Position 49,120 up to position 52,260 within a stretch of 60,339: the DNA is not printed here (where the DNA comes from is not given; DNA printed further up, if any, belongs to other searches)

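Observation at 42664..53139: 3491-aa SLH-anchored giant surface protein at the centre of a regulator / giant / protease module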

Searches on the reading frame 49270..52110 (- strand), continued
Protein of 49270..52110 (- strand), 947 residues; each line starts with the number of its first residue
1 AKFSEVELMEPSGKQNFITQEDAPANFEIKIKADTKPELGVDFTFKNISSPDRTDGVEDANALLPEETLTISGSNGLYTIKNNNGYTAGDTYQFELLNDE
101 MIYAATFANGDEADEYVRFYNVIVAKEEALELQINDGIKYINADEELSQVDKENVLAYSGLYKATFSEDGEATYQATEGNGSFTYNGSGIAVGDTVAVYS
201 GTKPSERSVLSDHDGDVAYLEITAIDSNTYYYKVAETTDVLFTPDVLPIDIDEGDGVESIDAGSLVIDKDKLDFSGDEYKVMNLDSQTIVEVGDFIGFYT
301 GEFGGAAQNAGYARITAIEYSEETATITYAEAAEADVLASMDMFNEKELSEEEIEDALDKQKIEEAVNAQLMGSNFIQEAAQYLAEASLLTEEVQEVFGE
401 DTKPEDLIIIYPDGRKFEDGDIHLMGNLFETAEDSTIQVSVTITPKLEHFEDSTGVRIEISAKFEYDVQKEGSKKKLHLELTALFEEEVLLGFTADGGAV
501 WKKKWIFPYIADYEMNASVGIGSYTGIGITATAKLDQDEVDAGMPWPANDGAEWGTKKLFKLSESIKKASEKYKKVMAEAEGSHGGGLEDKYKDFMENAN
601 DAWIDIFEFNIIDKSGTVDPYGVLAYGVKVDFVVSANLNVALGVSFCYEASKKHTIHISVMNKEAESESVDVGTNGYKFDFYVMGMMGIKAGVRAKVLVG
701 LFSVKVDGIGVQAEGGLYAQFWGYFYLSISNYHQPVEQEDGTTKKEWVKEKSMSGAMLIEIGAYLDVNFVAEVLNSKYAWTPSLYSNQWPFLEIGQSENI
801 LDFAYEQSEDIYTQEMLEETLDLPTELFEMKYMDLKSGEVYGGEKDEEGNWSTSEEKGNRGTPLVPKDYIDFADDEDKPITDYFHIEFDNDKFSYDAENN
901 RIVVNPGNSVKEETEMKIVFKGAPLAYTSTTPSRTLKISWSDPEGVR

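Call 72: predict_structure(alignment_id=A4)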
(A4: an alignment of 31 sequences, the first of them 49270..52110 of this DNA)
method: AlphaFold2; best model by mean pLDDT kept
length: 947 residues; sequences in the alignment: 31
mean_pLDDT: 75.0   pTM: 0.60
mean pLDDT of the five models: 75.0, 74.9, 72.4, 70.8, 64.2
residues with pLDDT >= 90: 132; 70-90: 546; 50-70: 171; < 50: 98
segments of 3 or more residues with pLDDT < 50: 1-12, 418-434, 539-585, 854-867, 869-874
pLDDT, mean of each block of 10 residues (from residue 1): 40 66 86 87 85 63 71 87 83 87 68 74 85 88 93 89 70 77 92 94 85 83 95 90 90 82 90 86 87 92 82 93 92 88 76 77 75 63 58 58 62 57 41 56 80 79 71 69 77 79 85 82 77 62 35 35 34 32 51 77 71 79 80 77 79 80 79 74 84 85 79 90 86 66 62 86 90 72 86 85 69 61 80 85 58 41 39 56 88 87 85 88 80 85 63
secondary structure, 60 per line:
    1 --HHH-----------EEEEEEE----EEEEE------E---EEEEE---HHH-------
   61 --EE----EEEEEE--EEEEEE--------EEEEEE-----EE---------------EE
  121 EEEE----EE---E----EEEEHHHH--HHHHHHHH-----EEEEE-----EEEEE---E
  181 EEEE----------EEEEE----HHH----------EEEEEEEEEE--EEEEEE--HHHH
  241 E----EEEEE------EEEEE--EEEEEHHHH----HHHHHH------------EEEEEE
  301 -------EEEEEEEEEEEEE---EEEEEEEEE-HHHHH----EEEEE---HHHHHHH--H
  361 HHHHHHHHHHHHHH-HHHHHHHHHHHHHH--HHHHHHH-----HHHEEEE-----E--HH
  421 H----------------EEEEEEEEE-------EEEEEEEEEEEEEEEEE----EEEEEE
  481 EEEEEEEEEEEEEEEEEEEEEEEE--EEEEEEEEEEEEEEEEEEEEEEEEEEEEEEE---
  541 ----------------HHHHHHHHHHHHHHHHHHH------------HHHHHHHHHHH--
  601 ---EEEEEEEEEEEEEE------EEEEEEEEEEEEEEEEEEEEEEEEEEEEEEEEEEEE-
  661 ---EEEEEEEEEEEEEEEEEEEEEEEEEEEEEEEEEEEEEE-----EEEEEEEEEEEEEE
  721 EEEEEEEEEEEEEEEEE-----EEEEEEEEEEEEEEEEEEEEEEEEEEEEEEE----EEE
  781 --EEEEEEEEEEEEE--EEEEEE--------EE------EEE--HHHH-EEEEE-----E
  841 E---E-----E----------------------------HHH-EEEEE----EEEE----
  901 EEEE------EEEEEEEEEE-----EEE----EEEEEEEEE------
elements in order (helices of 4 or more, strands of 3 or more residues): E17-23 E28-32 E43-47 E69-74 E77-82 E91-96 E119-124 E139-142 H143-146 H149-156 E162-166 E172-176 E180-184 E195-199 E217-226 E229-234 H237-240 E246-250 E257-261 E264-268 H269-272 H277-282 E295-300 E308-320 E324-332 H334-338 E343-347 H351-357 H360-374 H376-389 H392-398 E407-410 E438-446 E454-470 E475-504 E507-537 H557-575 H588-598 E604-617 E624-659 E664-701 E707-737 E743-773 E778-780 E783-795 E798-803 E820-822 H825-828 E830-834 E884-888 E893-896 E901-904 E911-920 E926-928 E933-941
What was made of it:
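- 49252..52098 (-): Giant protein aa 348-1296: conserved 'base' region with no Pfam or PDB relative. It holds three small β domains, the invariant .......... linker, a helical segment, a meander of 30-38-residue amphipathic β-strands with an acidic disordered insert, and a terminal β domain. AF2 model with pLDDT 75 and pTM 0.60 (call 72).
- The model has eight or more strands of 30-38 residues joined by tight turns (call 72). A disordered ~65-residue insert splits the meander (call 72).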

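Call 74: fold_search(model_id=the predicted structure, library=pdb)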
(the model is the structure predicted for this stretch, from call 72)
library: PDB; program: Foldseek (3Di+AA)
matches with E <= 10: 566; with E <= 0.001: 2
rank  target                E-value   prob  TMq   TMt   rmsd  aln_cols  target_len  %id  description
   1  7r5k_10               4.8e-04  0.10  0.07  0.04  76.8      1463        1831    6  Human nuclear pore complex (constricted) (released 2022-06-22)
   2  9g93_A                5.3e-04  0.20  0.07  0.10  39.9      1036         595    8  CryoET structure of the in vitro grown Bacillus anthracis Sap S-layer (released 2024-12-18)
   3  8rx2_A                2.7e-03  0.85  0.07  0.26  18.8       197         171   16  Domains 1 and 2 of Sap S-layer protein from Bacillus anthracis (released 2024-11-20)
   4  8rw9_E                2.8e-03  0.87  0.07  0.27  16.3       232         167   11  Domains 1 and 2 of Bacillus anthracis Sap S-layer in complex with Nb694 (released 2024-11-20)
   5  6qx4_B                3.4e-03  0.11  0.07  0.10  41.8       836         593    9  Structure of the Bacillus anthracis Sap S-layer assembly domain (released 2019-07-31)
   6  8bnz_P                6.6e-03  0.12  0.06  0.13  25.5       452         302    9  BAM-EspP complex structure with BamA-G431C/EspP-N1293C mutations in nanodisc (released 2023-04-26)
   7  7xzj_9                9.4e-03  0.11  0.05  0.11  31.9       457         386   10  Cryo-EM structure of TOC complex from Chlamydomonas reinhardtii. (released 2023-01-11)
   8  3ubh                  1.3e-02  0.57  0.09  0.17  28.3       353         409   10  Crystal structure of Drosophila N-cadherin EC1-4 (released 2011-12-21)
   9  8rw9_G                1.3e-02  0.60  0.06  0.26  16.7       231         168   12  Domains 1 and 2 of Bacillus anthracis Sap S-layer in complex with Nb694 (released 2024-11-20)
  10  4aq1_C                2.0e-02  0.08  0.08  0.11  34.9       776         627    7  Structure of the SbsB S-layer protein of Geobacillus stearothermophilus PV72p2 in complex with nanobody KB6 (released 2012-06-13)
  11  2ra1                  2.2e-02  0.54  0.07  0.14  15.3       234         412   10  Crystal structure of the N-terminal part of the bacterial S-layer protein SbsC (released 2008-08-19)
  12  6pgw                  2.2e-02  0.21  0.09  0.17  42.1       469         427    7  Crystal structure of zebrafish Protocadherin-19 EC3-6 (released 2020-12-30)
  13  9g93_G                2.6e-02  0.38  0.07  0.19  18.2       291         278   13  CryoET structure of the in vitro grown Bacillus anthracis Sap S-layer (released 2024-12-18)
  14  5tfm                  2.6e-02  0.13  0.07  0.16  33.4       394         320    7  Crystal Structure of Human Cadherin-23 EC6-8 (released 2017-12-27)
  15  7xzi_9                2.6e-02  0.10  0.05  0.12  32.1       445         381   10  Cryo-EM structure of TOC-TIC supercomplex from Chlamydomonas reinhardtii (released 2023-01-11)
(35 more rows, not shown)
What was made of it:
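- Closest known: Inverse autotransporters. Different: Foldseek barrel hits have probability <=0.12 (call 74).
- Closest known: SLH-anchored S-layer proteins Sap. Same: These are the best-probability Foldseek matches for part of the base (call 74).
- The AF2 model and Foldseek matches to Sap, SbsB and SbsC S-layer domains are in calls 72 and 74. The best-probability Foldseek hits are to S-layer proteins: Sap domains 1-2 at probability 0.85-0.87, the Sap assembly domain, SbsB and SbsC (call 74). There are low-probability Foldseek hits to the EspP and BamA barrels, α-hemolysin and the PlyB pore (call 74). Foldseek probabilities for the barrel and pore hits are 0.01-0.12 (call 74).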

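Call 89: find_encoding_contigs(protein=P0006, flank=10000, max_places=2)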
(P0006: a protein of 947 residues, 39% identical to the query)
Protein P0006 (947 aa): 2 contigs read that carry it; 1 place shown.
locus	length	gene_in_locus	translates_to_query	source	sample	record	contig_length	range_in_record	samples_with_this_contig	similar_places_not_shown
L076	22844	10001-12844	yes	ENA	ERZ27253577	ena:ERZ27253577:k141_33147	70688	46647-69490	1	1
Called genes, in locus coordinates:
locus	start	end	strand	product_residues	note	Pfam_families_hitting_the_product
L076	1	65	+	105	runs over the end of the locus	-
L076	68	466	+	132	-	-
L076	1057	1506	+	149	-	-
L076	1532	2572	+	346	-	PF04984:Phage_sheath_1, PF17482:Phage_sheath_1C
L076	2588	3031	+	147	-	PF09393:DUF2001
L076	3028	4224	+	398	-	-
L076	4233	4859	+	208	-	PF01476:LysM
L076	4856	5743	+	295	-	PF24032:YQBQ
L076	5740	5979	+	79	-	-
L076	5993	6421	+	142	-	PF10934:Sheath_initiator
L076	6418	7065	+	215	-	PF26078:Baseplate_J_M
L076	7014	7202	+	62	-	-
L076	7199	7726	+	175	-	PF10076:Phage_Mu_Gp48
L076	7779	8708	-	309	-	PF02195:ParB_N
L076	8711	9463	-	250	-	PF00142:Fer4_NifH, PF01656:CbiA, PF09140:MipZ (faint), PF10609:ParA (weak), PF13614:AAA_31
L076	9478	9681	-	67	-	PF21983:NikA-like (weak)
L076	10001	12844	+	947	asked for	PF00395:SLH, PF09479:Flg_new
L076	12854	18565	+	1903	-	PF09479:Flg_new, PF18998:Flg_new_2 (weak), PF09479:Flg_new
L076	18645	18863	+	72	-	PF00395:SLH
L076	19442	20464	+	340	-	-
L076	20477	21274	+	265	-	-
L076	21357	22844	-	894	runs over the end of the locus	?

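Call 90: find_encoding_contigs(protein=P0003, flank=10000, max_places=2)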
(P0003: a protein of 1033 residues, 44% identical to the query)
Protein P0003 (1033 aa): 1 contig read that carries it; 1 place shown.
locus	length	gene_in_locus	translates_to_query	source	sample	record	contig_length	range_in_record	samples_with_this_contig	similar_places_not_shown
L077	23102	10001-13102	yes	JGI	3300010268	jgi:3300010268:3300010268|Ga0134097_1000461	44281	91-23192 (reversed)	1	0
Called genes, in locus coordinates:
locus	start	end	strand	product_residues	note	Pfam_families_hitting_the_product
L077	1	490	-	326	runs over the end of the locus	PF01551:Peptidase_M23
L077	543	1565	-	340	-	PF08486:SpoIID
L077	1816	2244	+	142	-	PF00383:dCMP_cyt_deam_1, PF14437:MafB19-deam, PF14439:Bd3614-deam (weak)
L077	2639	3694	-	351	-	PF03845:Spore_permease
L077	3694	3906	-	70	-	-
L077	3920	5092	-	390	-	PF25198:Spore_GerAC_N, PF05504:Spore_GerAC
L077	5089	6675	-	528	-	PF03323:GerA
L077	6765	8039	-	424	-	PF14501:HATPase_c_5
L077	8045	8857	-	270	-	PF00072:Response_reg, PF04397:LytTR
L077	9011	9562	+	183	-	PF04011:LemA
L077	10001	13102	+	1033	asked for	PF00395:SLH, PF09479:Flg_new (weak)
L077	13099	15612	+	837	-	PF09479:Flg_new, PF18998:Flg_new_2 (weak), PF09479:Flg_new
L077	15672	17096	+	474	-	PF00082:Peptidase_S8, PF00395:SLH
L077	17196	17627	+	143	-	PF02142:MGS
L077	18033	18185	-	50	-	-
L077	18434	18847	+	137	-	-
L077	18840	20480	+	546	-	PF09565:RE_NgoFVII (faint), PF13091:PLDc_2 (weak)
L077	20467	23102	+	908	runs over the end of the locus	?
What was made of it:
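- An independent contig, L077, shows HATPase_c_5, Response_reg+LytTR, the giant gene and Peptidase_S8+SLH (call 90).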

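Call 96: fold_search(model_id=the predicted structure, library=viral)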
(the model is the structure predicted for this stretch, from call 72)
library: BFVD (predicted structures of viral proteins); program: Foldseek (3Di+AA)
matches with E <= 10: 514; with E <= 0.001: 7
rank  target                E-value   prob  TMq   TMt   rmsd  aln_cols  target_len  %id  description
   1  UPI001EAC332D         2.3e-07  0.72  0.10  0.08  39.5      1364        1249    7  (no name look-up for this kind of identifier)
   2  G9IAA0                4.5e-05  0.11  0.06  0.05  41.0      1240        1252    8  (no name in the UniProt tables at hand)
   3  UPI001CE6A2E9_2       6.1e-05  0.12  0.06  0.05  53.2      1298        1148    7  (no name look-up for this kind of identifier)
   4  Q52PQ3                1.1e-04  0.08  0.05  0.04  40.0      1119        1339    8  Possible phage tail protein [Xanthomonas phage Xp15]
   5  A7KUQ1                1.3e-04  0.95  0.08  0.20  22.5       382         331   10  (no name in the UniProt tables at hand)
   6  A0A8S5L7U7            5.9e-04  0.13  0.09  0.08  66.0      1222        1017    7  Uncharacterized protein [CrAss-like virus sp. ctt4r3]
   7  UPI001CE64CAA         8.5e-04  0.14  0.08  0.09  49.7       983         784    9  (no name look-up for this kind of identifier)
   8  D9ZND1                1.6e-03  1.00  0.08  0.47  11.1       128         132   16  (no name in the UniProt tables at hand)
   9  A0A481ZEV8            1.7e-03  0.11  0.08  0.07  48.0      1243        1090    8  Putative Ig domain protein [Pithovirus LCPAC404]
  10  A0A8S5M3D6            1.8e-03  0.10  0.05  0.06  37.5       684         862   11  Endosialidase chaperone [Myoviridae sp. ctdxI18]
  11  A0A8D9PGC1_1          2.1e-03  0.14  0.06  0.06  40.4       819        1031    8  (no name in the UniProt tables at hand)
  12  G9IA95                4.1e-03  0.11  0.07  0.10  49.2       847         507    8  (no name in the UniProt tables at hand)
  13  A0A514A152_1          4.7e-03  0.02  0.05  0.04  48.6      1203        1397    9  Uncharacterized protein [Aeromonas phage LAh10]
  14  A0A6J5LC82            5.5e-03  0.18  0.07  0.06  40.2       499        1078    9  Ig [uncultured Caudovirales phage]
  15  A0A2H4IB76            6.4e-03  0.07  0.09  0.07  52.3      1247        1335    7  Putative major tail protein [Erwinia phage vB_EamM_Y3]
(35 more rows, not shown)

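Call 99: search_dna_similar(query=window:49270-52110:-, collection=plasmids, mode=protein, max_rows=15)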
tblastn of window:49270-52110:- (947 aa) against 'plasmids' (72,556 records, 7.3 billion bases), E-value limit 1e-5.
No match.
